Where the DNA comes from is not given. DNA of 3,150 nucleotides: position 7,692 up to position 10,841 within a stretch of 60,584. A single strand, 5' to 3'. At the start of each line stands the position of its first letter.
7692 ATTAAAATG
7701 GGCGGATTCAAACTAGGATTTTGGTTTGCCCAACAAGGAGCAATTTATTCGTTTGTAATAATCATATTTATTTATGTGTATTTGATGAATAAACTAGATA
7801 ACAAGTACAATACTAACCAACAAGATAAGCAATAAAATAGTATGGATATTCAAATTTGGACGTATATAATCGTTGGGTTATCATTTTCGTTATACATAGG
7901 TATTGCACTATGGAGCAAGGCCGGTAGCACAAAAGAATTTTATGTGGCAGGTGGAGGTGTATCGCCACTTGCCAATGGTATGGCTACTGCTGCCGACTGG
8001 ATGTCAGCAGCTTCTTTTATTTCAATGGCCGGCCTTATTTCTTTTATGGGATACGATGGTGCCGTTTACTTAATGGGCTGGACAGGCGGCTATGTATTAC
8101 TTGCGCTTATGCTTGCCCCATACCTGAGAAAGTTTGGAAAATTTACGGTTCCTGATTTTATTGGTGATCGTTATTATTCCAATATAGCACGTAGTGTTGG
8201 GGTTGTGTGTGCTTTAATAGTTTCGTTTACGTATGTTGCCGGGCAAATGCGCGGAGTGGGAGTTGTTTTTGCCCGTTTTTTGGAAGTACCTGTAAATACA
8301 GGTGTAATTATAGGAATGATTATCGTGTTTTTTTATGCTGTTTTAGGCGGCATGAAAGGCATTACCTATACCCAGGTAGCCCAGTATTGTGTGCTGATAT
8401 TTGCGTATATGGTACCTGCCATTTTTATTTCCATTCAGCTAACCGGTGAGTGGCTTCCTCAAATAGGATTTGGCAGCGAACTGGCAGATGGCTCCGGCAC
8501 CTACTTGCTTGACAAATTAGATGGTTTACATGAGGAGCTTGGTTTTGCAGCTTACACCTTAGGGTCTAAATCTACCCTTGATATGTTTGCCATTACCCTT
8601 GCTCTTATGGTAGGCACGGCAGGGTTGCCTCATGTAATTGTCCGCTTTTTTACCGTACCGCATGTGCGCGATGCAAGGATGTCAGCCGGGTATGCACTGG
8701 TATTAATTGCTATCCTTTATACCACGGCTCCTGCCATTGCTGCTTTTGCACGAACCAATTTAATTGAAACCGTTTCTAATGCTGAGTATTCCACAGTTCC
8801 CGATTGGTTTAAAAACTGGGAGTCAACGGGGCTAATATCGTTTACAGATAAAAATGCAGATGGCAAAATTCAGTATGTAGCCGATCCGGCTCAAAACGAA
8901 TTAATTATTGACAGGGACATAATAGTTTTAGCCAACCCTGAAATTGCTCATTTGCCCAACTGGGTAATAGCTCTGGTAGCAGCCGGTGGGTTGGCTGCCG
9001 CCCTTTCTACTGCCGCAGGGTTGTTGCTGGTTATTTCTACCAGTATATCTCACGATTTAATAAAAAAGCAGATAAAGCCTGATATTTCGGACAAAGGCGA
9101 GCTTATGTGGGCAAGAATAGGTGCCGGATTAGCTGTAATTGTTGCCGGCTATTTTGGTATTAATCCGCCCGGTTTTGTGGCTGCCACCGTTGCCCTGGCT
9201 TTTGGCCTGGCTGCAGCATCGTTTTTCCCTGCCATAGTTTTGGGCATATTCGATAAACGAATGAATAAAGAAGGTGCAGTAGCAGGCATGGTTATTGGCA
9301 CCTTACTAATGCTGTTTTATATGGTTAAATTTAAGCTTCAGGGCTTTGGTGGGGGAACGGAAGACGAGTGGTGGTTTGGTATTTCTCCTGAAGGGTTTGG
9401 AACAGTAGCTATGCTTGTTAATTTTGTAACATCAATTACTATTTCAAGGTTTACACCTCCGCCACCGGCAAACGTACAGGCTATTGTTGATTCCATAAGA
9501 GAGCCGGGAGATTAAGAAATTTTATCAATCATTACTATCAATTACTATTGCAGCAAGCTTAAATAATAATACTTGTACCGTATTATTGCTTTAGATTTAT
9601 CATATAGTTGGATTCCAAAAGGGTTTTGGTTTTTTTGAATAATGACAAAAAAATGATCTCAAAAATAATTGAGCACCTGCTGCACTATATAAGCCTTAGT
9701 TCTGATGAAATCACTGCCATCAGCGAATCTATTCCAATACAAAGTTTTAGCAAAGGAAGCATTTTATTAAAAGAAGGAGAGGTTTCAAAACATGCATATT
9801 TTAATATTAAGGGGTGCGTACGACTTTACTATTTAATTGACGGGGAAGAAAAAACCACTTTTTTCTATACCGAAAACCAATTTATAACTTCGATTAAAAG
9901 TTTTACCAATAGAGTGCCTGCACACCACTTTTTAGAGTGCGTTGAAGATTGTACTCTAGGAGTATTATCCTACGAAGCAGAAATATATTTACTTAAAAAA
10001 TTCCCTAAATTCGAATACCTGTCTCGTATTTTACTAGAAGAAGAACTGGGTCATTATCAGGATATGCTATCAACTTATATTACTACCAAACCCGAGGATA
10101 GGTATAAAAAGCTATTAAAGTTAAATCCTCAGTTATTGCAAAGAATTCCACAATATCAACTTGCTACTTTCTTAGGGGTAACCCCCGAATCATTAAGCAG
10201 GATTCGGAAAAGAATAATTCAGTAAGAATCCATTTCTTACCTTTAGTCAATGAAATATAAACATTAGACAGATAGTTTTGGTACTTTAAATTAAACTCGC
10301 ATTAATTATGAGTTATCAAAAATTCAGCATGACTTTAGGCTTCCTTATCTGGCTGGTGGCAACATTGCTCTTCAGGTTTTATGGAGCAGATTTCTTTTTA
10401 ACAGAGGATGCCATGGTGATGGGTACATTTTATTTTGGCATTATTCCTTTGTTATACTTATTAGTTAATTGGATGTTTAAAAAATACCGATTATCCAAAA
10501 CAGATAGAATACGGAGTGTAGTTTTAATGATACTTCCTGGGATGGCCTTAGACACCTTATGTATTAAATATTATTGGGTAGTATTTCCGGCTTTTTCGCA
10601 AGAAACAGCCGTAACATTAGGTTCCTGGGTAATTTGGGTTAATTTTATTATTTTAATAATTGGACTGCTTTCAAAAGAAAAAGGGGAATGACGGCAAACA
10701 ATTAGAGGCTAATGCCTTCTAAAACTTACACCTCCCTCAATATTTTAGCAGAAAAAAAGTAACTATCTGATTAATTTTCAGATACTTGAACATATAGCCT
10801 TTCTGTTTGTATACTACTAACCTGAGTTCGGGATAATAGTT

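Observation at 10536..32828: A ~21.9-kb PUL-bearing segment is bracketed by 216-bp direct repeats that duplicate a tail-to-tail gene junction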

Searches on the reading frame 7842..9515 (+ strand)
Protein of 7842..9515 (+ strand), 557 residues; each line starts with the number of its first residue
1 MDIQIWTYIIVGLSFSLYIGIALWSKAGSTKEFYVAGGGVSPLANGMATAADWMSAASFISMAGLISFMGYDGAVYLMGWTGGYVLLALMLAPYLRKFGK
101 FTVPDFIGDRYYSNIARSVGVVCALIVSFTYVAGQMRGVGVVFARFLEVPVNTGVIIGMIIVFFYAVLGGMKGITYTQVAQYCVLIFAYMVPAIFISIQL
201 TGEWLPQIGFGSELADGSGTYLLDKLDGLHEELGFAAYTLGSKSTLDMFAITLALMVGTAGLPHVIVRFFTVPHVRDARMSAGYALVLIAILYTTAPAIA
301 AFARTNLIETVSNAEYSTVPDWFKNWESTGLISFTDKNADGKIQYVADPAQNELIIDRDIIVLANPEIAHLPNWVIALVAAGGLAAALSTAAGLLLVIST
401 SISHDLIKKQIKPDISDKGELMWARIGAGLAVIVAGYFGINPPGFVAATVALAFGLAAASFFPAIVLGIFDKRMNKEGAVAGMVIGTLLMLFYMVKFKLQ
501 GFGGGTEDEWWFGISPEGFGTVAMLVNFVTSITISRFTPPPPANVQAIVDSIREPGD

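Call 4: search_protein_families(library=pfam, proteins=[window:7842-9515:+])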
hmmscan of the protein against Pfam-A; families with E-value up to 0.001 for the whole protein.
window:7842-9515:+ (557 aa): 1 family
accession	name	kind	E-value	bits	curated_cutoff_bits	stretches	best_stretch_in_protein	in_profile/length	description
PF00474.23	SSF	-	1.1e-50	173.1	22.8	2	33-303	1-259/406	Sodium:solute symporter family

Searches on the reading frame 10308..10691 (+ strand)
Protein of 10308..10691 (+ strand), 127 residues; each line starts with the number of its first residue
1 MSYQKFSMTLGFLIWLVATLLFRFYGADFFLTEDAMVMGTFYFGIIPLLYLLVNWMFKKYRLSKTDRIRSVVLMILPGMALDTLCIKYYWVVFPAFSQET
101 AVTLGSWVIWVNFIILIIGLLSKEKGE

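Call 4: search_protein_families(library=pfam, proteins=[window:10308-10691:+])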
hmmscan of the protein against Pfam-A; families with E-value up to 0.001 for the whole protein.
window:10308-10691:+ (127 aa): 1 family
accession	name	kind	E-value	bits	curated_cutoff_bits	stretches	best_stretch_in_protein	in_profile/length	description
PF17329.7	DUF5367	-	1.2e-18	67.6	25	1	29-125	1-97/98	Family of unknown function (DUF5367)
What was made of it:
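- Checked: The left copy holds the 3' end of an intact 127-aa DUF5367 gene (10308-10691; Pfam PF17329, E 1e-18, call 4), the spacer and a galT stub.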

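Call 16: find_homologous_proteins(query=window:10308-10688:+)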
Query window:10308-10688:+ (127 aa): 4 proteins with E <= 0.001 among 18 candidates.
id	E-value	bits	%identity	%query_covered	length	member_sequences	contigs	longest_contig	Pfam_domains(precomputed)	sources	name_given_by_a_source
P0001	2.3e-76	272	100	100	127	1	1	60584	PF17329.8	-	-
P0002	2.6e-39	152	81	69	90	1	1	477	PF17329.8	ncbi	-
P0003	2.9e-32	130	49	98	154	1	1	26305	PF17329.8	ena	-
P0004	2.9e-30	123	46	98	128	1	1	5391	PF17329.8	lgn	-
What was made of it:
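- The window is one whole 60,584-bp contig and is the only contig on which its DUF5367 protein was seen (call 16).
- Tried and rejected: Only three homologues were found among 5.8 billion proteins (call 16).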

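Call 17: find_encoding_contigs(protein=P0002, flank=10000)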
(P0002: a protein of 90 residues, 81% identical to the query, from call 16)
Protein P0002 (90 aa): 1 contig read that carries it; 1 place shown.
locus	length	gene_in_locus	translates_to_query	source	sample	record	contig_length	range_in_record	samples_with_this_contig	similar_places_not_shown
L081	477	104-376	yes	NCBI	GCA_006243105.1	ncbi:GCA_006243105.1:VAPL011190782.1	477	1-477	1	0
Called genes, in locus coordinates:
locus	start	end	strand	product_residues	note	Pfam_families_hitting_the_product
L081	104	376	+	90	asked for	PF17329:DUF5367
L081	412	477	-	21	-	?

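Call 18: find_encoding_contigs(protein=P0003, flank=10000)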
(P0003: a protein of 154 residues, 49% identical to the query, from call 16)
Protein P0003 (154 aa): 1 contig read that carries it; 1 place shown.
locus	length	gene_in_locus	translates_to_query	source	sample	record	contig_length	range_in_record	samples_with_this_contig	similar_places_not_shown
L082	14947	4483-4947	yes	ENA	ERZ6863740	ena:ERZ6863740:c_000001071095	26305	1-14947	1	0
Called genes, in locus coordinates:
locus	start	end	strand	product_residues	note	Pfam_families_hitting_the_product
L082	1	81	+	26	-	?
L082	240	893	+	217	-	PF07676:PD40 (faint)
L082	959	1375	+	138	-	-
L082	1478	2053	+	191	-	PF00027:cNMP_binding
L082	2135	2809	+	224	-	-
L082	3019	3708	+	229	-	PF02517:Rce1-like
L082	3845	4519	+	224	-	PF14329:DUF4386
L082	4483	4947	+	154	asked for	PF17329:DUF5367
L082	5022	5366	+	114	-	PF19851:DUF6326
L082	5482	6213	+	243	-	PF13472:Lipase_GDSL_2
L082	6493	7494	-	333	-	PF00679:EFG_C, PF21018:BipA_C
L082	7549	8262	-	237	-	PF00009:GTP_EFTU, PF01926:MMR_HSR1 (faint)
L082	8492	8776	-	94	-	PF07766:LETM1_RBD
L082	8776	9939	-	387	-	PF01619:Pro_dh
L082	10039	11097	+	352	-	PF00465:Fe-ADH (faint), PF13685:Fe-ADH_2 (weak), PF01761:DHQ_synthase, PF24621:DHQS_C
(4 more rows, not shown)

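Call 19: find_encoding_contigs(protein=P0004, flank=10000)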
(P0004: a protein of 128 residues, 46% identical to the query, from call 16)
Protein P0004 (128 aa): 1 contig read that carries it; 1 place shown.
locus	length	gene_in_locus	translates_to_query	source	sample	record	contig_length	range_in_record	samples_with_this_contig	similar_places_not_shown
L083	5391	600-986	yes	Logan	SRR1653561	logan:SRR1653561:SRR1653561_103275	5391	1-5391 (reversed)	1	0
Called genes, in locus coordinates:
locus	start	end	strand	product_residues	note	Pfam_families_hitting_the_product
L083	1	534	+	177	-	?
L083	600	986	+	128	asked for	PF17329:DUF5367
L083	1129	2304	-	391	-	PF03150:CCP_MauG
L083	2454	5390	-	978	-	?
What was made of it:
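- Tried and rejected: P0003 and P0004 (46-49% identity) sit in unrelated contexts (calls 18, 19).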
